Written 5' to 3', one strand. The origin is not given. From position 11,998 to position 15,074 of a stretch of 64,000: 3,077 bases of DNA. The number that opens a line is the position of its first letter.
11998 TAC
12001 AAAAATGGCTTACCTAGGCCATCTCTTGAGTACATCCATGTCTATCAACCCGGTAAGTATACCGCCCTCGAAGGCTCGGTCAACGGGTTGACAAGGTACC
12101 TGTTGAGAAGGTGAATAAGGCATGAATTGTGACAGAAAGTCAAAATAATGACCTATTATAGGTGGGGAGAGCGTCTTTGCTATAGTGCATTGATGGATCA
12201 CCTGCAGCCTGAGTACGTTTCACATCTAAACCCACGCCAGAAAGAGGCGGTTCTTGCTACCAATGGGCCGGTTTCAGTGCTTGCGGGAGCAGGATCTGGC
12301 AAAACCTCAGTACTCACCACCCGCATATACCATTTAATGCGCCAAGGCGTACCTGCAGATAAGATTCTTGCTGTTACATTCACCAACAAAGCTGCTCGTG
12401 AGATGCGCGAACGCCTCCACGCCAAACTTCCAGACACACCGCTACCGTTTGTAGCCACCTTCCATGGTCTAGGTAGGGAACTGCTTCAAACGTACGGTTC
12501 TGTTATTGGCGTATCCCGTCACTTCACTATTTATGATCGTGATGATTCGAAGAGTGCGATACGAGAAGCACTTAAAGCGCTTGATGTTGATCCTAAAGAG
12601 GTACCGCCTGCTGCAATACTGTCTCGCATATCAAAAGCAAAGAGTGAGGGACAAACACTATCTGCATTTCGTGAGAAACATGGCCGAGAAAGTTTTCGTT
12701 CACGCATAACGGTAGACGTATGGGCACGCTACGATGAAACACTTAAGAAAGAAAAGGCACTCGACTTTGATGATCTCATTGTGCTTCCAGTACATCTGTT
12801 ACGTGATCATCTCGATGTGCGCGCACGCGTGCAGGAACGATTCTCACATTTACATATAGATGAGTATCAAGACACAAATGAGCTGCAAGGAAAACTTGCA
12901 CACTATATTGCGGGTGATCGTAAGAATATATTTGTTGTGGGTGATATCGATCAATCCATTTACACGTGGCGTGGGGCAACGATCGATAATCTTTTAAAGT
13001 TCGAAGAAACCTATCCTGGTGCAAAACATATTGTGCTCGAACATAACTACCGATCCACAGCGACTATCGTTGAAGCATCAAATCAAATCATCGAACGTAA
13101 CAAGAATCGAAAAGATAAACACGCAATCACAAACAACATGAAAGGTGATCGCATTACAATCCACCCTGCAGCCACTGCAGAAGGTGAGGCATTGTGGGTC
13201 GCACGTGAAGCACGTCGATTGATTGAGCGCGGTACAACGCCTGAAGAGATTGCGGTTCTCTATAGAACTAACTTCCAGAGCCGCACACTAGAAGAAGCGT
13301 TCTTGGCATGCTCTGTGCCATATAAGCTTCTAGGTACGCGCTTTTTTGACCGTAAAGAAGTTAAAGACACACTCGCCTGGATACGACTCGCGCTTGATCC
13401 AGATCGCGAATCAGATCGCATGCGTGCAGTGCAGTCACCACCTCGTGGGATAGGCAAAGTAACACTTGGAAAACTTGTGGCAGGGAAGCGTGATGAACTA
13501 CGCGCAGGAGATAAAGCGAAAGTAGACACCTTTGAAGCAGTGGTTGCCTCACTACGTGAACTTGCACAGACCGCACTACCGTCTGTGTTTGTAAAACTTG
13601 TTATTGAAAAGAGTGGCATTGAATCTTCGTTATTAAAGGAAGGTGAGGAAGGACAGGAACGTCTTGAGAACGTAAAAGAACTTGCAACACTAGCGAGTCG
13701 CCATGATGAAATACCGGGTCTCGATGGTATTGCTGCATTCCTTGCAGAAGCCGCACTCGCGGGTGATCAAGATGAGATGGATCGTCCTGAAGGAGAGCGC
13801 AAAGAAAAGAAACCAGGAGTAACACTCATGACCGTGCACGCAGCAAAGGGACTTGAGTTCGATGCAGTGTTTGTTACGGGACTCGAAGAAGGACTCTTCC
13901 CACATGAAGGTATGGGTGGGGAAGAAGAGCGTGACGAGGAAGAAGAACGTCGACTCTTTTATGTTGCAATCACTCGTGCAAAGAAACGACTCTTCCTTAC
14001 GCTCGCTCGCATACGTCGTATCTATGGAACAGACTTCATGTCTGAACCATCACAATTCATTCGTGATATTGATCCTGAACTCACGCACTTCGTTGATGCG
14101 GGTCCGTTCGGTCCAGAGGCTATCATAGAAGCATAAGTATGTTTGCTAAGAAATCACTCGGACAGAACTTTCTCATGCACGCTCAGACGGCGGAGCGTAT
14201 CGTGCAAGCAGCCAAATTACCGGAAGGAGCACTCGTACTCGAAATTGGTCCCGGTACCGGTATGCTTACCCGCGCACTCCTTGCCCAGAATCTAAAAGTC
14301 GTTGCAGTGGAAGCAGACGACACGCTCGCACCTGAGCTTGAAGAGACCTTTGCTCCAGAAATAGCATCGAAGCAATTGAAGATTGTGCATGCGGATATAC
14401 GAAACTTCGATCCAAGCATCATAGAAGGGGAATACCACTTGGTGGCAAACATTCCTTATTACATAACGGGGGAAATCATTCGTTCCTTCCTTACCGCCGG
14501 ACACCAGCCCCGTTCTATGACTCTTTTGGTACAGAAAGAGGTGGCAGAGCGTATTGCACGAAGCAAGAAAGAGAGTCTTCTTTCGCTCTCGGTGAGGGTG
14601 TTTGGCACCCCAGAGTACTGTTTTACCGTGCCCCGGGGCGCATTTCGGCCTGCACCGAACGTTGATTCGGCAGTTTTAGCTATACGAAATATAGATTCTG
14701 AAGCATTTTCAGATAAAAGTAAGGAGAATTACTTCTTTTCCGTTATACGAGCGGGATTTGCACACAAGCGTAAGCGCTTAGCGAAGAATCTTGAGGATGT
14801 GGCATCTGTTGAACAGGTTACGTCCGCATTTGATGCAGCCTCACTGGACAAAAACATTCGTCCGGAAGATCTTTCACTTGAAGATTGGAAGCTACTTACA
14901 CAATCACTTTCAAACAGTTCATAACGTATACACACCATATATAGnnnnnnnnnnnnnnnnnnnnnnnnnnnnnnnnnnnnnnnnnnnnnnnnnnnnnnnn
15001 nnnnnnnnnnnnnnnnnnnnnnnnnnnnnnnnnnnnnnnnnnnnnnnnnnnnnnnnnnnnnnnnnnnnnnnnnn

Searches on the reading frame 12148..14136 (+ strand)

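Call 10: search_protein_families(library=pfam, proteins=[window:12148-14136:+], max_evalue=0.001)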
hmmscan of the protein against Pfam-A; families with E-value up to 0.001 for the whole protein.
window:12148-14136:+ (662 aa): 7 families
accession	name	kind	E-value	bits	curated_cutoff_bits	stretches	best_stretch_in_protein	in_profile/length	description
PF00580.27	UvrD-helicase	-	6.8e-79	265.8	23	1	27-290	1-271/271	UvrD/REP helicase N-terminal domain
PF13361.12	UvrD_C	-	3.4e-67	227.8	25.6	1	295-620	1-348/350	UvrD-like helicase C-terminal domain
PF13245.12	AAA_19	-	4.1e-24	85.7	25.1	1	31-273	1-132/134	AAA domain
PF13538.12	UvrD_C_2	-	4.6e-12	46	27.4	1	558-617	2-51/52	UvrD-like helicase C-terminal domain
PF13604.12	AAA_30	-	3.8e-07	30.5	27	1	26-91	1-67/191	AAA domain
PF01443.25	Viral_helicase1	-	1.5e-05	25.4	21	0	557-616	176-225/228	Viral superfamily 1 RNA helicase core domain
PF13087.12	AAA_12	-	8.7e-05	22.6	27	0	552-617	133-190/195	AAA domain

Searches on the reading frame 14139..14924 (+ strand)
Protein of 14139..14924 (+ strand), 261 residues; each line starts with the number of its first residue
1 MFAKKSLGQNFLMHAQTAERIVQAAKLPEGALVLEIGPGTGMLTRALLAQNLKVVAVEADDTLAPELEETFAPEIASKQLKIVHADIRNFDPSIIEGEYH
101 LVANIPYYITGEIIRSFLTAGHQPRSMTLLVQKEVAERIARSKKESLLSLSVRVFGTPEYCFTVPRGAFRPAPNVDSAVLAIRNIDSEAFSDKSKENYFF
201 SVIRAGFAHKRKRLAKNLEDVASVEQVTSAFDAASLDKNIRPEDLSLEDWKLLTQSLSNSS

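Call 10: search_protein_families(library=pfam, proteins=[window:14139-14924:+], max_evalue=0.001)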
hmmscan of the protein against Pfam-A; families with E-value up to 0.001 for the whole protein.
window:14139-14924:+ (261 aa): 3 families
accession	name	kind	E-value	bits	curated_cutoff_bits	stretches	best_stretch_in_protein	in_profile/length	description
PF00398.26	RrnaAD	-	6.9e-50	170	24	1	3-255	4-259/263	Ribosomal RNA adenine dimethylase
PF13649.12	Methyltransf_25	-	0.00014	22.9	27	1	33-102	1-68/97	Methyltransferase domain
PF13489.12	Methyltransf_23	-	0.00052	20.2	27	1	20-67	12-60/164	Methyltransferase domain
